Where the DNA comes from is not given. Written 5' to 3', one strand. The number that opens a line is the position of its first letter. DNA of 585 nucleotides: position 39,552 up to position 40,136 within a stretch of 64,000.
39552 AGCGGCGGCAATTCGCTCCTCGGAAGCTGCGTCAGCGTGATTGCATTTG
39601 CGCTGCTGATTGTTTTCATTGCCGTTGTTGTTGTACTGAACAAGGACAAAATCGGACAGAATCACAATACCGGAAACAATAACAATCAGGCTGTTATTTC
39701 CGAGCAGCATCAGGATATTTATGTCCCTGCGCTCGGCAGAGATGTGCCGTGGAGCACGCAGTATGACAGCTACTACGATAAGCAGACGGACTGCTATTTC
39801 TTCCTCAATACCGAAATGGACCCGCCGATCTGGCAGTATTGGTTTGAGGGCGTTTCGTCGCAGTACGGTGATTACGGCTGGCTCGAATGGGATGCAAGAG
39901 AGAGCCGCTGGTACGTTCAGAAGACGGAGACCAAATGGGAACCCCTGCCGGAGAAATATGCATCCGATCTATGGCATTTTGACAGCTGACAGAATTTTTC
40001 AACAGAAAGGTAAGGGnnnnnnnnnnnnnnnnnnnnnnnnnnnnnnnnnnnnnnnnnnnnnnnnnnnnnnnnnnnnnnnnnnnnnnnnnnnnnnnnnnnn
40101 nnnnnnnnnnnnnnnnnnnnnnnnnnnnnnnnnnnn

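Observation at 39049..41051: Three consecutive MPP-start proteins, two with (HSS)n His/Ser repeats and a shared Trp/Tyr-rich ectodomain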

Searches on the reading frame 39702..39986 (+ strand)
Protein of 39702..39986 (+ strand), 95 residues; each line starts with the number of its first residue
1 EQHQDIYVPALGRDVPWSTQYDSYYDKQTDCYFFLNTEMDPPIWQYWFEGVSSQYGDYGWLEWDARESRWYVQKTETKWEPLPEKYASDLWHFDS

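Call 5: find_homologous_proteins(query=window:39702-39986:+, max_evalue=0.001)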
Query seq(95 aa) (95 aa): 13 proteins with E <= 0.001 among 13 candidates.
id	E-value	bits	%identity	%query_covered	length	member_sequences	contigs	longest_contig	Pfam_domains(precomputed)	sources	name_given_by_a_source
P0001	1.9e-58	214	97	100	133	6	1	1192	-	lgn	-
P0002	1.4e-56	208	96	98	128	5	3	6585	-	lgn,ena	-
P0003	1.1e-52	195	89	97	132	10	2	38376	-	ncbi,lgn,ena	-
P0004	1.6e-50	188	89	97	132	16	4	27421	-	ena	-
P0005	1.1e-46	176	81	99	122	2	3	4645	-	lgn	-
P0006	4.6e-46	174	79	99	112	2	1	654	-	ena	-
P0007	9.2e-46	173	78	99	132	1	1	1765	-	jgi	jgi:hypothetical protein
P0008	1.4e-45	172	80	99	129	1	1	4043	-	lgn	-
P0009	1.5e-42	162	74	94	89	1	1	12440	-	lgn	-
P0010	1.0e-40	156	71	99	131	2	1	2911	-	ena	-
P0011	6.5e-35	138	67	98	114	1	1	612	-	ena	-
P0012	9.2e-33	131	62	98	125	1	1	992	-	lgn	-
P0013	9.6e-32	128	61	99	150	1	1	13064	-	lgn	-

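Call 8: find_encoding_contigs(protein=P0003, flank=8000, max_places=4)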
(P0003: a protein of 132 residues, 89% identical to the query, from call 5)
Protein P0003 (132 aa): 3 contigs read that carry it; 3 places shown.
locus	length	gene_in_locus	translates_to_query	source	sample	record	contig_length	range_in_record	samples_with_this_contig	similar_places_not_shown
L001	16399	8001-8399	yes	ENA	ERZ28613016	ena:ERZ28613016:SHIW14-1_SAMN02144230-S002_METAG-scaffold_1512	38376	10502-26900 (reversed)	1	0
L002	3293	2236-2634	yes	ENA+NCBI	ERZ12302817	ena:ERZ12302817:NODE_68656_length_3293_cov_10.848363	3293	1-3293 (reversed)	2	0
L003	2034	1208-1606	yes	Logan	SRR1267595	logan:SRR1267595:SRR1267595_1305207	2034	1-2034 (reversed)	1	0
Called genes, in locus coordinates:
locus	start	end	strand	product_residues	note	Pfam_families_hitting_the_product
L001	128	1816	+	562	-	PF12072:RNase_Y_N, PF00013:KH_1, PF08668:HDOD (weak), PF01966:HD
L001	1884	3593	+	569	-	PF04932:Wzy_C (faint)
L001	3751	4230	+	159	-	PF02075:RuvC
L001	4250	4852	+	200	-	PF01330:RuvA_N, PF14520:HHH_5, PF07499:RuvA_C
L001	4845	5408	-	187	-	-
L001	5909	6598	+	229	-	-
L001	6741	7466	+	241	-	PF07179:SseB, PF14581:SseB_C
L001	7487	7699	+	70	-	-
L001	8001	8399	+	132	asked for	-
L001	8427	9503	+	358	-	PF05496:RuvB_N, PF01078:Mg_chelatase (faint), PF13191:AAA_16 (faint), PF00004:AAA, PF07728:AAA_5, PF17864:AAA_lid_4, PF05491:WHD_RuvB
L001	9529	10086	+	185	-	-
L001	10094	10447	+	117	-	-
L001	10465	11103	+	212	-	PF06445:GyrI-like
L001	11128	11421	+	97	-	-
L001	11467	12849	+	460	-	PF02878:PGM_PMM_I, PF02879:PGM_PMM_II, PF02880:PGM_PMM_III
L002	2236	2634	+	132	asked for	-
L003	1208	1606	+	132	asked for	-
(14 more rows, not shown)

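Call 9: find_encoding_contigs(protein=P0013, flank=8000, max_places=3)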
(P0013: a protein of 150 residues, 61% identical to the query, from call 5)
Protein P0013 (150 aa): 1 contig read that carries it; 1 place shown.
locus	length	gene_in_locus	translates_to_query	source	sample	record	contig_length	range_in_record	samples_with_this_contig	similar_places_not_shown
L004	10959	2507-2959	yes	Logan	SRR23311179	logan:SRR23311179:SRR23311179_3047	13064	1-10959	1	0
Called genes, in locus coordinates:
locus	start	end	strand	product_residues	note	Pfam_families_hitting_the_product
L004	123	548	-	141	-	PF03946:Ribosomal_L11_N, PF00298:Ribosomal_L11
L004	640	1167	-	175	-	PF02357:NusG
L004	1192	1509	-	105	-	PF00584:SecE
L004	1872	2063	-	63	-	-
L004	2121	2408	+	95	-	-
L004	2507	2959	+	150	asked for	-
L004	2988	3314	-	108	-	PF13630:SdpI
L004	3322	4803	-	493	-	PF08903:DUF1846, PF20921:DUF1846_C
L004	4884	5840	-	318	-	PF02517:Rce1-like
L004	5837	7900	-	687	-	PF18522:DUF5620, PF00150:Cellulase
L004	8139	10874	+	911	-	PF00933:Glyco_hydro_3, PF01915:Glyco_hydro_3_C, PF14310:Fn3-like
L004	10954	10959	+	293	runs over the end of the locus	-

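Call 17: find_related_loci(query=A1, collection=genome_contigs, flank=6000)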
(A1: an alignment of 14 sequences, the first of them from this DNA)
Query A1 (95 aa) in genome_contigs; peptide patterns used: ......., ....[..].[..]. (x = any residue, [..] = any of these).
126 stretches matched a pattern; 107 encode a relative of the query (tblastn E <= 1e-3); the best 80 are kept; 80 distinct loci.
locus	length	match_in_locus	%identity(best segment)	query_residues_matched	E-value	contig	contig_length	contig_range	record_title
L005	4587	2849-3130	89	2-95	2e-55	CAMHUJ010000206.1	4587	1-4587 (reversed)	MAG: uncultured Ruminococcus sp. isolate SRR11784293_bin.28_metaWRAP_v1.3_MAG genome assembly, contig: ERZ12202796.27488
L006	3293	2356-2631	89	3-94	7e-55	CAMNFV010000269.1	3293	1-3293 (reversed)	MAG: uncultured Ruminococcus sp. isolate SRR1267595_bin.80_metaWRAP_v1.3_MAG genome assembly, contig: NODE.68656_length_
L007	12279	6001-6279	89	3-94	5e-53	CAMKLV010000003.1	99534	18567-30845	MAG: uncultured Ruminococcus sp. isolate SRR12081292_bin.100_metaWRAP_v1.3_MAG genome assembly, contig: ERZ12289771.131,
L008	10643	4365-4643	88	3-94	9e-53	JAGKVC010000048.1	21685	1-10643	MAG: Clostridia bacterium isolate pig4.7 pig4_7_455, whole genome shotgun sequence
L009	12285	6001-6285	75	1-94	1e-47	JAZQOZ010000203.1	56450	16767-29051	MAG: Oscillospiraceae bacterium isolate T1900045242_TH20190012.MAGScoT_cleanbin_000001 SGB_5541_k141_968356, whole genom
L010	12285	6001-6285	73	1-94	6e-46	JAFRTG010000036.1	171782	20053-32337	MAG: Oscillospiraceae bacterium isolate RGIG2780 Goat_Omasum-6__c548683, whole genome shotgun sequence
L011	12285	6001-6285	69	1-94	4e-42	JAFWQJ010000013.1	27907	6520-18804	MAG: Oscillospiraceae bacterium isolate RGIG5975 Sheep_Omasum-2__c103011, whole genome shotgun sequence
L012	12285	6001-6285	68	1-94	1e-39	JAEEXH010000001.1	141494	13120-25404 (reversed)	MAG: Oscillospiraceae bacterium isolate Tb.RUG.516 NODE_221_length_141494_cov_1.501461, whole genome shotgun sequence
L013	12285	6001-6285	64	1-94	3e-39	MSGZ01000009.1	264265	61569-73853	MAG: Ruminococcus sp. Phil11 707_L1_merged_contig_176, whole genome shotgun sequence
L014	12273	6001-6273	68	6-94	8e-38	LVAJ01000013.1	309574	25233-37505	MAG: Clostridiales bacterium Firm_04 _contig_251484, whole genome shotgun sequence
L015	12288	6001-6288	64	1-94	3e-37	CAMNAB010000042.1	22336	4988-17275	MAG: uncultured Ruminococcus sp. isolate SRR873597_bin.101_metaWRAP_v1.3_MAG genome assembly, contig: NODE.5162_length_2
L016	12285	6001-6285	64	1-93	6e-37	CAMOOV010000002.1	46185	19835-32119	MAG: uncultured Ruminococcus sp. isolate SRR873602_bin.6_metaWRAP_v1.3_MAG genome assembly, contig: NODE_1034_length_461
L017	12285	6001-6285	65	1-94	7e-37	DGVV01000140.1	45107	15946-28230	MAG TPA_asm: Ruminococcus sp. UBA4275 UBA4275_contig_1383, whole genome shotgun sequence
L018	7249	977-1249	65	6-94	9e-37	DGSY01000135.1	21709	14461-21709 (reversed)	MAG TPA_asm: Ruminococcus sp. UBA4350 UBA4350_contig_55089, whole genome shotgun sequence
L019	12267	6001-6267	64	6-94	2e-36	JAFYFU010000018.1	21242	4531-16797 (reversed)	MAG: Ruminococcus sp. isolate RGIG7051 Sheep_Rumen.Co__c810417, whole genome shotgun sequence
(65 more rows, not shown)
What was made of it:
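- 107 tblastn-confirmed matches in the species-representative genome collection, all Clostridia (call 17).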

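Call 21: search_protein_representatives(alignment_id=A1)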
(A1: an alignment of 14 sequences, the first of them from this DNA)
Query: 14 sequences, 127 profile positions. Proteins with E-value up to 0.001 (for the whole library): 248; up to 1e-10: 220; up to 1e-30: 50. The best 150 are listed.
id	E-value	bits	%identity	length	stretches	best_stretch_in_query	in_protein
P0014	3.5e-70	250.2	-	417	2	28-127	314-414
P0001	3.7e-60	217.8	-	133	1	2-127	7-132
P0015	1.2e-54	199.9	-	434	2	15-126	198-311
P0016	5.4e-54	197.8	-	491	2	28-126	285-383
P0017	7.4e-54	197.4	-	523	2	9-127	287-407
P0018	2.8e-51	189.0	-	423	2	4-127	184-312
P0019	3.1e-49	182.5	-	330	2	36-127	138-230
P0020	4.3e-48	178.8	-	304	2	20-127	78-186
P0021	8.2e-48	177.8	-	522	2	16-125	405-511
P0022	1.0e-47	177.5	-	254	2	22-126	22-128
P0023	5.8e-47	175.1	-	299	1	2-127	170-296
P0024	3.8e-46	172.5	-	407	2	45-126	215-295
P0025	3.9e-46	172.4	-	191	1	3-127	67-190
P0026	3.5e-45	169.4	-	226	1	2-127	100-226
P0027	4.7e-44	165.7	-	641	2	32-126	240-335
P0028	1.2e-39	151.4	-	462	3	46-126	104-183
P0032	2.8e-38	147.0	-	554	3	46-126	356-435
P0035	3.1e-37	143.7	-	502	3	36-127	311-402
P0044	5.9e-35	136.3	-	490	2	43-127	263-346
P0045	9.3e-35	135.7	-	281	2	28-126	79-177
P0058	1.5e-31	125.3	-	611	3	46-126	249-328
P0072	6.8e-29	116.7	-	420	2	45-127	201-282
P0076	1.8e-28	115.4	-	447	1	20-127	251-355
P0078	4.2e-28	114.1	-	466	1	27-127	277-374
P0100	4.5e-25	104.3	-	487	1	24-127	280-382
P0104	8.0e-25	103.6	-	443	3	37-126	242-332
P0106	1.4e-24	102.8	-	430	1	28-127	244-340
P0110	2.8e-24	101.8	-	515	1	48-126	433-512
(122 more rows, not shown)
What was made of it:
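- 39717..39986 (+): ORF2 extracytoplasmic W/Y-rich all-beta domain, aa 127-216. It has 22 aromatic residues in 89. Call 21 finds 248 family clusters.
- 248 clusters at 50% identity with E<=1e-3 among 1.84e9 proteins (call 21).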

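Call 22: search_protein_families(library=pfam, proteins=[P0014, P0016, P0017, P0021, P0027, P0032, P0058, P0035, P0044, P0110], max_evalue=0.01)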
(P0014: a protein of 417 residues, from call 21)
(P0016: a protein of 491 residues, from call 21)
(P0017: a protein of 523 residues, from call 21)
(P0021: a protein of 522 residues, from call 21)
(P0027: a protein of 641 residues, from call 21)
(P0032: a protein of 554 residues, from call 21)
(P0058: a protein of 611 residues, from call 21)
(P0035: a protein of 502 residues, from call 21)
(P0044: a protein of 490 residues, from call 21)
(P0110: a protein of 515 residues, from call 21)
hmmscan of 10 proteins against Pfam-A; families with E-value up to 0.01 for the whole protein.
P0014 (417 aa): 0 families

P0016 (491 aa): 0 families

P0017 (523 aa): 0 families

P0021 (522 aa): 0 families

P0027 (641 aa): 0 families

P0032 (554 aa): 1 family
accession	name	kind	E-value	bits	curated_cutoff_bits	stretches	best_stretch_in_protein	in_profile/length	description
PF10080.14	FtrD-like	-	0.0089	16.6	26.3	0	68-113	22-65/101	Membrane iron-sulfur containing protein FtrD-like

P0058 (611 aa): 0 families

P0035 (502 aa): 1 family
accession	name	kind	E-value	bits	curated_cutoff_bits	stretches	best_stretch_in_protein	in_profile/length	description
PF21344.3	Zn_ribbon_LysW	-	0.00087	19.3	27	1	144-173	1-32/46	Alpha-aminoadipate carrier protein LysW-like, globular domain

P0044 (490 aa): 1 family
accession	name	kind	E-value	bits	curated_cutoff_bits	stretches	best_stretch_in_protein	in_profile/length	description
PF10080.14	FtrD-like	-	0.00054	20.5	26.3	1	57-112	10-63/101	Membrane iron-sulfur containing protein FtrD-like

P0110 (515 aa): 4 families
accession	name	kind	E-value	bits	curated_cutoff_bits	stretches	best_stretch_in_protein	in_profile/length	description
PF19789.6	DUF6273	-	1.5e-18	67.6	23.5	1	209-375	3-171/172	Domain of unknown function (DUF6273)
PF08238.18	Sel1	-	8.4e-08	32.9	30.7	1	63-96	2-35/36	Sel1 repeat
PF13174.12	TPR_6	-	0.0026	18.8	26.3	0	30-52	1-23/33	Tetratricopeptide repeat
PF07719.23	TPR_2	-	0.0028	18.1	27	0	30-52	2-24/34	Tetratricopeptide repeat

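Call 23: predict_structure(alignment_id=A1)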
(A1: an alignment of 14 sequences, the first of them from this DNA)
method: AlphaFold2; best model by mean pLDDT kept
length: 95 residues; sequences in the alignment: 14
mean_pLDDT: 92.5   pTM: 0.83
mean pLDDT of the five models: 92.5, 83.9, 81.6, 79.4, 76.1
residues with pLDDT >= 90: 80; 70-90: 12; 50-70: 3; < 50: 0
segments of 3 or more residues with pLDDT < 50: none
pLDDT, mean of each block of 10 residues (from residue 1): 86 94 94 93 94 94 94 95 92 85
secondary structure, 60 per line:
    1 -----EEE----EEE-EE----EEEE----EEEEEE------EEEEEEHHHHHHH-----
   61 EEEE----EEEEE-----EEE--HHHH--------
elements in order: E6-8 E13-15 E23-26 E31-36 E43-48 H49-55 E61-64 E69-73 E79-81 H84-87
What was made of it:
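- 39717..39986 (+): Call 23: AF2 pLDDT 92.5, pTM 0.83.
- The domain folds. pLDDT 92.5, pTM 0.83, eight strands (call 23).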

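Call 26: fold_search(model_id=the predicted structure, library=pdb)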
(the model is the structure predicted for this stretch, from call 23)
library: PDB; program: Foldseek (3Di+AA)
matches with E <= 10: 58; with E <= 0.001: 0
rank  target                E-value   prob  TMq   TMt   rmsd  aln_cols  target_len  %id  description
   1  4a2m_A                1.9e+00  0.06  0.21  0.04  12.0       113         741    8  Structure of the periplasmic domain of the heparin and heparan sulphate sensing hybrid two component system BT4663 in  (released 2012-05-02)
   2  6gh9_A                2.1e+00  0.13  0.24  0.08  10.1        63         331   10  USP15 catalytic domain in complex with small molecule (released 2018-09-26)
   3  6nii_B                3.2e+00  0.09  0.21  0.12   7.9        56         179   11  Crystal structure of RavD (residues 1-200) from Legionella pneumophila (strain Corby) (released 2019-05-22)
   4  6crn_C                3.4e+00  0.05  0.26  0.09  13.9       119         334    8  Structure of the USP15 deubiquitinase domain in complex with a high-affinity first-generation Ubv (released 2019-01-23)
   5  6ml1_B                3.4e+00  0.04  0.24  0.08  14.1       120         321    8  Structure of the USP15 deubiquitinase domain in complex with an affinity-matured inhibitory Ubv (released 2019-01-23)
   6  8oyp_A                3.6e+00  0.08  0.25  0.06  10.4        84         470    8  Crystal structure of Ubiquitin specific protease 11 (USP11) in complex with a substrate mimetic (released 2023-10-18)
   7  6cpm_C                3.8e+00  0.04  0.24  0.08  14.1       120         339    8  Structure of the USP15 deubiquitinase domain in complex with a third-generation inhibitory Ubv (released 2019-01-23)
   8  2woz                  3.8e+00  0.03  0.16  0.07  11.7        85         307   14  The novel beta-propeller of the BTB-Kelch protein Krp1 provides the binding site for Lasp-1 that is necessary for pseudo (released 2009-09-01)
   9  7r2g_B                4.2e+00  0.09  0.24  0.07   7.3        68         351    7  USP15 D1D2 in catalytically-competent state bound to mitoxantrone stack (isoform 2) (released 2022-06-08)
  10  8a0k_A                4.5e+00  0.11  0.36  0.19  10.9        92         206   15  crystal structure of the kinetoplastid kinetochore protein Trypanosoma brucei KKT3 Divergent Polo-Box domain (released 2022-06-15)
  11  6crn_B                4.5e+00  0.09  0.24  0.08   9.2        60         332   10  Structure of the USP15 deubiquitinase domain in complex with a high-affinity first-generation Ubv (released 2019-01-23)
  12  8bao_B                4.5e+00  0.06  0.20  0.07   6.4        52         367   15  Dysgonamonadaceae bacterium CRISPR ancillary nuclease 2 (released 2022-11-30)
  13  8t5j                  4.7e+00  0.04  0.23  0.15  12.9        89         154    3  Crystal structure of outer membrane lipoprotein carrier protein (LolA) from Francisella philomiragia (released 2023-06-28)
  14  6cpm_D                5.0e+00  0.04  0.27  0.10  13.7       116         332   11  Structure of the USP15 deubiquitinase domain in complex with a third-generation inhibitory Ubv (released 2019-01-23)
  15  6mit_G                5.3e+00  0.01  0.13  0.05  11.9        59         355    7  LptBFGC from Enterobacter cloacae (released 2019-03-27)
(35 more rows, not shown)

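Call 27: search_protein_families(library=pfam, proteins=[window:39702-39986:+], max_evalue=10)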
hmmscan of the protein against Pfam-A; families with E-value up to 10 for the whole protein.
seq(95 aa): 0 families

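Call 28: search_solved_structures(query=A1, max_evalue=10)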
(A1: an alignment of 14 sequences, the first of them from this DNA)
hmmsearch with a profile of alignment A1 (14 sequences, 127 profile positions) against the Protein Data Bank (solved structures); distinct sequences matched with E-value up to 10: 1.
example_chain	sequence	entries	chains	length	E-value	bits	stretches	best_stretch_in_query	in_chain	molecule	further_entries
2uvk_A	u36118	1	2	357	1.5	12.1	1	55-106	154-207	YJHT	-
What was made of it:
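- Tried and rejected: A PDB profile search gave only a chance hit at E=1.5 (call 28).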

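Call 33: fold_search(model_id=the predicted structure, library=viral)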
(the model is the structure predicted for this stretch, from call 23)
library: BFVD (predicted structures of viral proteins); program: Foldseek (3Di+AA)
matches with E <= 10: 176; with E <= 0.001: 0
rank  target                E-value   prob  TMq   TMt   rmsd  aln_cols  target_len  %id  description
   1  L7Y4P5                1.2e+00  0.13  0.26  0.10  10.7        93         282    9  Putative ubiquitin carboxyl-terminal hydrolase [Megavirus lba]
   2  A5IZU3                1.3e+00  0.11  0.26  0.12  11.5        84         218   12  Uncharacterized protein [Spodoptera litura granulovirus]
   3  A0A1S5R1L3            1.3e+00  0.15  0.29  0.32  10.8        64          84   16  Uncharacterized protein [Pseudomonas phage phiPMW]
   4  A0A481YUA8            1.6e+00  0.05  0.21  0.13  11.2       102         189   13  F-box-like family protein [Marseillevirus LCMAC102]
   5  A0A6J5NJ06            2.0e+00  0.08  0.21  0.04  11.2        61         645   13  Uncharacterized protein [uncultured Caudovirales phage]
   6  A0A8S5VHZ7            2.1e+00  0.20  0.28  0.34   4.7        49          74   14  Alpha-aminoadipate carrier protein [Siphoviridae sp. cthu813]
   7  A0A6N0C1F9            2.1e+00  0.10  0.25  0.03  11.4        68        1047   15  DNA-directed RNA polymerase [Spodoptera exigua multiple nucleopolyhedrovirus]
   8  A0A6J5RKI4            2.2e+00  0.10  0.25  0.31   9.1        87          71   13  Uncharacterized protein [uncultured Caudovirales phage]
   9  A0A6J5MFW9            2.4e+00  0.20  0.22  0.19   5.6        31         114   19  Uncharacterized protein [uncultured Caudovirales phage]
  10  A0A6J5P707            2.4e+00  0.09  0.26  0.26  10.7        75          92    9  Uncharacterized protein [uncultured Caudovirales phage]
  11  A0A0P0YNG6            2.4e+00  0.06  0.22  0.16  12.8        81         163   15  (no name in the UniProt tables at hand)
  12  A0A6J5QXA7            2.4e+00  0.02  0.17  0.06  12.1       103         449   10  Portal protein [uncultured Caudovirales phage]
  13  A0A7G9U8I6            2.5e+00  0.06  0.27  0.11  13.5        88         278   10  Late expression factor 8 [Spilarctia obliqua nucleopolyhedrovirus]
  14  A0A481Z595            2.6e+00  0.08  0.29  0.34  11.9        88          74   11  Uncharacterized protein [Pithovirus LCPAC102]
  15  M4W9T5                2.6e+00  0.04  0.22  0.18  13.4       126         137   14  Uncharacterized protein [Mycobacterium phage FF47]
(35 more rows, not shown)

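Call 47: find_related_loci(query=A1, collection=viral_contigs, flank=5000)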
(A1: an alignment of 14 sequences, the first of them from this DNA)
Query A1 (95 aa) in viral_contigs; peptide patterns used: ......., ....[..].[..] (x = any residue, [..] = any of these).
22 stretches matched a pattern, but none encodes a relative of the query by tblastn (E <= 1e-3).
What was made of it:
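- None in viral contigs (call 47).
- Tried and rejected: Viral contigs held no relatives (call 47).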
